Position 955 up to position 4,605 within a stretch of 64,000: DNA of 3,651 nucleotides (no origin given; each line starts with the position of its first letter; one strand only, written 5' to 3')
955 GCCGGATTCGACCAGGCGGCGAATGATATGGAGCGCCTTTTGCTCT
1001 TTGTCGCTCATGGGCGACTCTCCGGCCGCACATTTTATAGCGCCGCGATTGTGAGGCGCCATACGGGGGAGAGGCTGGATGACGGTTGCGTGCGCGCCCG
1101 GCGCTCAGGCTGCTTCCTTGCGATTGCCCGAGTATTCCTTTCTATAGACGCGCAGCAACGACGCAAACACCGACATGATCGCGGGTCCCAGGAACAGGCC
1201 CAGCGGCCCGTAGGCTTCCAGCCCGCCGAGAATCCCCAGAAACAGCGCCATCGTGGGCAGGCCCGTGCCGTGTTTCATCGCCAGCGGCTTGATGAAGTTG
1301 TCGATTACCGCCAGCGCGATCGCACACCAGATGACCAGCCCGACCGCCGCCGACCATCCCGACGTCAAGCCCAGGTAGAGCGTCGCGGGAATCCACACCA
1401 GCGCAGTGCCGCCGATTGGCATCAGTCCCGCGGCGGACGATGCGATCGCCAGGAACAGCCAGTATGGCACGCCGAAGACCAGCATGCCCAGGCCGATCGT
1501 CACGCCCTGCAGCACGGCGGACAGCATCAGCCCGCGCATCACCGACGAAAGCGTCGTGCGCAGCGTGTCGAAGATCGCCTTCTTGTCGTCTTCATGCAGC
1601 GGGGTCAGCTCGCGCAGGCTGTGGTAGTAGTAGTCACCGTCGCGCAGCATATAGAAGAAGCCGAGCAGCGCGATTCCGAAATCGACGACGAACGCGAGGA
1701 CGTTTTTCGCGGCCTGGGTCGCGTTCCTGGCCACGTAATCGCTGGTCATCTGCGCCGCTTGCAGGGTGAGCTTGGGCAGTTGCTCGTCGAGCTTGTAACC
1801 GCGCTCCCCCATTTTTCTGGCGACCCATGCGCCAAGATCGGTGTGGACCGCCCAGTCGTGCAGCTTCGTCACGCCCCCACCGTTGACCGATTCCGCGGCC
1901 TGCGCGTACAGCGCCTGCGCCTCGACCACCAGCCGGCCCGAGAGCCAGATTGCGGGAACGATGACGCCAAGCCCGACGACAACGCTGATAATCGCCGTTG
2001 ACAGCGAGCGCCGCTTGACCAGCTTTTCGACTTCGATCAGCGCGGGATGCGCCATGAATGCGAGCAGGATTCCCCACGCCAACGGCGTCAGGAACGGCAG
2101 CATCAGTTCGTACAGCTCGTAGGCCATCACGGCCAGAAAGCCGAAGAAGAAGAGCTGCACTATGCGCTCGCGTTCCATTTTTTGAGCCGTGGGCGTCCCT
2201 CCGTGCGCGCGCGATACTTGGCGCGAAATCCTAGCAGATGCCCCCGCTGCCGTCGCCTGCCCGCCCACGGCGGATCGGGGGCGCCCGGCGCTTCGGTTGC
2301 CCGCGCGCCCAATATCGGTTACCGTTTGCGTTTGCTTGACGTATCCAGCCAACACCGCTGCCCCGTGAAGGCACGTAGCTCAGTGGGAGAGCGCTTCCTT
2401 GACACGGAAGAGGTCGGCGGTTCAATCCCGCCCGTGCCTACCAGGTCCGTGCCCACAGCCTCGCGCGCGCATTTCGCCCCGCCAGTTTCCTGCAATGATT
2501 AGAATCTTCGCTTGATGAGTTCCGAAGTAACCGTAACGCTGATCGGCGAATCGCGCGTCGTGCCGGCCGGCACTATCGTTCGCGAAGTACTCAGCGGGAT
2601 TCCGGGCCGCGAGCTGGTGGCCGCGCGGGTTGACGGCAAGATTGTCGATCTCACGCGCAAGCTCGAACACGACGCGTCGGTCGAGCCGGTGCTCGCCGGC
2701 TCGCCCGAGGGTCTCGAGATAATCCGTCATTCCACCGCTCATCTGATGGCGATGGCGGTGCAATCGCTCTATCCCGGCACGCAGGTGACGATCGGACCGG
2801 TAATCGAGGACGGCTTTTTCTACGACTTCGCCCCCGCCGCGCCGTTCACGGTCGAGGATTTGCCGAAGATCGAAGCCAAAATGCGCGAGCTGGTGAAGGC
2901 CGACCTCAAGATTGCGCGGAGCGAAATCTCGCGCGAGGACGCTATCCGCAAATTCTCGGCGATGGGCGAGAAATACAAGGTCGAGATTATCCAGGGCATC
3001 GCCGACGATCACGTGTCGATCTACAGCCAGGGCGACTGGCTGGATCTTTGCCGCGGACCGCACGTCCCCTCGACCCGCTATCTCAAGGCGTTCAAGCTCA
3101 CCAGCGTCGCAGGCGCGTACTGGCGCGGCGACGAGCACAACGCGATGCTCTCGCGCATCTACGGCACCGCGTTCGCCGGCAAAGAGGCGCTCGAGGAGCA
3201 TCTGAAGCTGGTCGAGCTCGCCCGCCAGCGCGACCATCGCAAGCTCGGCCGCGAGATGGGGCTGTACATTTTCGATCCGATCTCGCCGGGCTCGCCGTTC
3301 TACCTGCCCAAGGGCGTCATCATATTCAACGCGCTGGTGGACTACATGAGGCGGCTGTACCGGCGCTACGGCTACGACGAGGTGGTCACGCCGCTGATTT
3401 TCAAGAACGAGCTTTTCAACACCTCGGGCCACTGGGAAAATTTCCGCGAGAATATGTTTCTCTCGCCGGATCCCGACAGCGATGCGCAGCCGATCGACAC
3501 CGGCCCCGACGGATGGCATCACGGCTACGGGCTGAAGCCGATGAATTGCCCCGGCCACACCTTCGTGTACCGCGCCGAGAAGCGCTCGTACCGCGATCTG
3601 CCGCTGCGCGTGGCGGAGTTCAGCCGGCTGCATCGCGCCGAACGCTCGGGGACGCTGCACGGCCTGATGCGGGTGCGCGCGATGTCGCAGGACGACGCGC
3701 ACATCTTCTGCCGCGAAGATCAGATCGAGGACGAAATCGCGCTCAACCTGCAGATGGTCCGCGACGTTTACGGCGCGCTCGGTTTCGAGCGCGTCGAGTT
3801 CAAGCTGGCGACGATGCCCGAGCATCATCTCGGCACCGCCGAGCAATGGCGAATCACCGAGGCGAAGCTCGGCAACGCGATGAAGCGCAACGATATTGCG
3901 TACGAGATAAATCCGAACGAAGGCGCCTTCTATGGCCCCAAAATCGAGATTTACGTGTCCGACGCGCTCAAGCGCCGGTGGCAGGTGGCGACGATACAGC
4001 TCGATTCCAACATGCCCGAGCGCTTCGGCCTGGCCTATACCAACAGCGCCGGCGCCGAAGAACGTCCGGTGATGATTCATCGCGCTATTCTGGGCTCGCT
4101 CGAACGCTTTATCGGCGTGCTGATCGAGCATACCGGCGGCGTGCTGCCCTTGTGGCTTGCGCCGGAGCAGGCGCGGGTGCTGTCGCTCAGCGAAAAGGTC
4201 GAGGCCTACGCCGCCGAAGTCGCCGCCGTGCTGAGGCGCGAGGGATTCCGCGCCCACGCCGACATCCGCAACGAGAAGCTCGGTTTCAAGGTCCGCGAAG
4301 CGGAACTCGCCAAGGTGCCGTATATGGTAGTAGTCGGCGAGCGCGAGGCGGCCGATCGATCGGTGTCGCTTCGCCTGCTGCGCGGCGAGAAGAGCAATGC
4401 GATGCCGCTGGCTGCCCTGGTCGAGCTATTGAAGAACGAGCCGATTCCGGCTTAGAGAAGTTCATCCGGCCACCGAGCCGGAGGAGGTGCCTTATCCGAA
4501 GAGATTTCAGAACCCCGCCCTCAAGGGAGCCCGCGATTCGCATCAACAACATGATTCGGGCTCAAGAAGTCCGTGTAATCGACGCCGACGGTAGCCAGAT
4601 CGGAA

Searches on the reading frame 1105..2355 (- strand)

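Call 27: search_protein_families(library=pfam, proteins=[window:1105-2355:-], max_evalue=0.0001)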
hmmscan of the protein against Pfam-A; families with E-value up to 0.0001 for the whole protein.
window:1105-2355:- (416 aa): 1 family
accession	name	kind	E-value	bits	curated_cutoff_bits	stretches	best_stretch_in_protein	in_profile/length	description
PF01594.21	AI-2E_transport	-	9.5e-44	150.3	34.3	1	70-404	3-326/327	AI-2E family transporter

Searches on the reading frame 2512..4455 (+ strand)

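Call 27: search_protein_families(library=pfam, proteins=[window:2512-4455:+], max_evalue=0.0001)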
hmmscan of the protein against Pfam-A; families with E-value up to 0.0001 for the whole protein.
window:2512-4455:+ (647 aa): 3 families
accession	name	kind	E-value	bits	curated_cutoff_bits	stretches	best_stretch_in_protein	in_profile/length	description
PF00587.30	tRNA-synt_2b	-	4.1e-44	151.2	29.3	1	337-540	9-178/179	tRNA synthetase class II core domain (G, H, P, S and T)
PF03129.25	HGTP_anticodon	-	6.7e-22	77.9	21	1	553-642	1-93/94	Anticodon binding domain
PF07973.19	tRNA_SAD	-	2.1e-16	60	24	1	168-217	1-44/44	Threonyl and Alanyl tRNA synthetase second additional domain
